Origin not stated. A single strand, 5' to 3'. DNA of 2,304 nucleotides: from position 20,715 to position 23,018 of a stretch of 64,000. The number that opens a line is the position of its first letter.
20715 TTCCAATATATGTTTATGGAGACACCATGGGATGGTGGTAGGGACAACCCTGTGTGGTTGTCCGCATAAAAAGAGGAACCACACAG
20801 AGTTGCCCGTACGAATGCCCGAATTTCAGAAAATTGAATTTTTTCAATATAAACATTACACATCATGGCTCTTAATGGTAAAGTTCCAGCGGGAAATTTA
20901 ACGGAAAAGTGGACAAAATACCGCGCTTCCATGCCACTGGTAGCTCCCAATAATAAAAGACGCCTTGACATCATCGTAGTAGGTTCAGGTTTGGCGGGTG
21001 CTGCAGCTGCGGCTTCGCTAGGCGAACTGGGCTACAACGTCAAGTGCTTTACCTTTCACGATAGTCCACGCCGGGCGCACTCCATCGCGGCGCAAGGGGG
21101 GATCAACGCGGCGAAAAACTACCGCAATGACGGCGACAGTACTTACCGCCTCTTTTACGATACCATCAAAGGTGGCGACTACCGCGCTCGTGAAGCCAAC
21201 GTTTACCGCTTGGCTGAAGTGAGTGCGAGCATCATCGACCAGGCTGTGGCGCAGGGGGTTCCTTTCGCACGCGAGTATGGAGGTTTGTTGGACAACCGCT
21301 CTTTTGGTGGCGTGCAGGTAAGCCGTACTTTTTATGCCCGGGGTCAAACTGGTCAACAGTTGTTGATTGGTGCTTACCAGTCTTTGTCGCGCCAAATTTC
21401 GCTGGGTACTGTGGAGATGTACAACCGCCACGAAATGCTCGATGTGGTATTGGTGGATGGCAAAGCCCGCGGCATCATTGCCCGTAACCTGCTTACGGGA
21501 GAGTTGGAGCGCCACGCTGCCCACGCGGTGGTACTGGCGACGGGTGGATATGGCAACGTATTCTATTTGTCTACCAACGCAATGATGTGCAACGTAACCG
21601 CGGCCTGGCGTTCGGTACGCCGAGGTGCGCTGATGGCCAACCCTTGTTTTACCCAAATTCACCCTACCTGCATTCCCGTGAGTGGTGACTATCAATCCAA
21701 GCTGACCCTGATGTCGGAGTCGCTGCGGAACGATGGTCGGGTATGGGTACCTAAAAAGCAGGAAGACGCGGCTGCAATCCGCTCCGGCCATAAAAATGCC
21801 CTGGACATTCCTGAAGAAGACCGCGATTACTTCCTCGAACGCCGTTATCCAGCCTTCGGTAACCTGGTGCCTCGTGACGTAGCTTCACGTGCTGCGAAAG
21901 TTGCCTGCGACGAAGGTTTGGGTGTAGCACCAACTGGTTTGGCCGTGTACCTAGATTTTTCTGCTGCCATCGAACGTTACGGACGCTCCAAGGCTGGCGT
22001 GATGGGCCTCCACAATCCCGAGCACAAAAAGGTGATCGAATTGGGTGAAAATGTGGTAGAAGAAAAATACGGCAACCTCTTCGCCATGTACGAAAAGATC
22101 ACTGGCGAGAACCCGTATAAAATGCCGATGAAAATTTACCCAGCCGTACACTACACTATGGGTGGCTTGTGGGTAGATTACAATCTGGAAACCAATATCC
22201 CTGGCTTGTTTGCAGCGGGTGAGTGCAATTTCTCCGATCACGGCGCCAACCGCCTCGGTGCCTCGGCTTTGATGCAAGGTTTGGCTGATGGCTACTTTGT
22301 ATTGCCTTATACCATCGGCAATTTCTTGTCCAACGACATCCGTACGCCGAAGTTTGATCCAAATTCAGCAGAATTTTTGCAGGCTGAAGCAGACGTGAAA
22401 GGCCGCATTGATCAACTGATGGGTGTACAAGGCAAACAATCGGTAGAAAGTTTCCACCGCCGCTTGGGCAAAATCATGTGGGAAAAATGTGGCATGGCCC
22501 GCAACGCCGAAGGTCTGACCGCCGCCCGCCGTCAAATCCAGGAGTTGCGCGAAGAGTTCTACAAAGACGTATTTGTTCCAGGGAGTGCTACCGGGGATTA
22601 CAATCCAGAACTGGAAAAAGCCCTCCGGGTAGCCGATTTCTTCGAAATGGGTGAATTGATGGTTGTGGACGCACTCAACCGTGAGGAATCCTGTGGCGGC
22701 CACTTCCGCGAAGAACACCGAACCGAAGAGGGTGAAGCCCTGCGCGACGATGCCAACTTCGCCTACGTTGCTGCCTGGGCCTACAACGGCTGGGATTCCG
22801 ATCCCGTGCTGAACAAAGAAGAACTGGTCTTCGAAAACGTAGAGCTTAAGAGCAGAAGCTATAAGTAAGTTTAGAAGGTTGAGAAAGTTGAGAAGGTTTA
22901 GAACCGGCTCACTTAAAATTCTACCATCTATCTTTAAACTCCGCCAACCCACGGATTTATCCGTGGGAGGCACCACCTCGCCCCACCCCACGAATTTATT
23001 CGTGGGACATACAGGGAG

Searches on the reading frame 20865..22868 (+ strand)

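Call 63: search_protein_families(library=pfam, proteins=[window:20865-22868:+], max_evalue=0.00001)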
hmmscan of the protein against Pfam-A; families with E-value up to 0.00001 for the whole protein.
window:20865-22868:+ (667 aa): 4 families
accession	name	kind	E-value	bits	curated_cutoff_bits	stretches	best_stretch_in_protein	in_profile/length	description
PF00890.30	FAD_binding_2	-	1.7e-57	196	20.4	1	35-469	1-414/414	FAD binding domain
PF02910.25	Succ_DH_flav_C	-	6.8e-36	123.5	20.8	1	531-666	1-130/130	Fumarate reductase flavoprotein C-term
PF07992.20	Pyr_redox_2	-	2.8e-09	37.2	26.1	0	35-233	2-114/291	Pyridine nucleotide-disulphide oxidoreductase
PF01266.30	DAO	-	7.2e-07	29.5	27.9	1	35-333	1-299/353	FAD dependent oxidoreductase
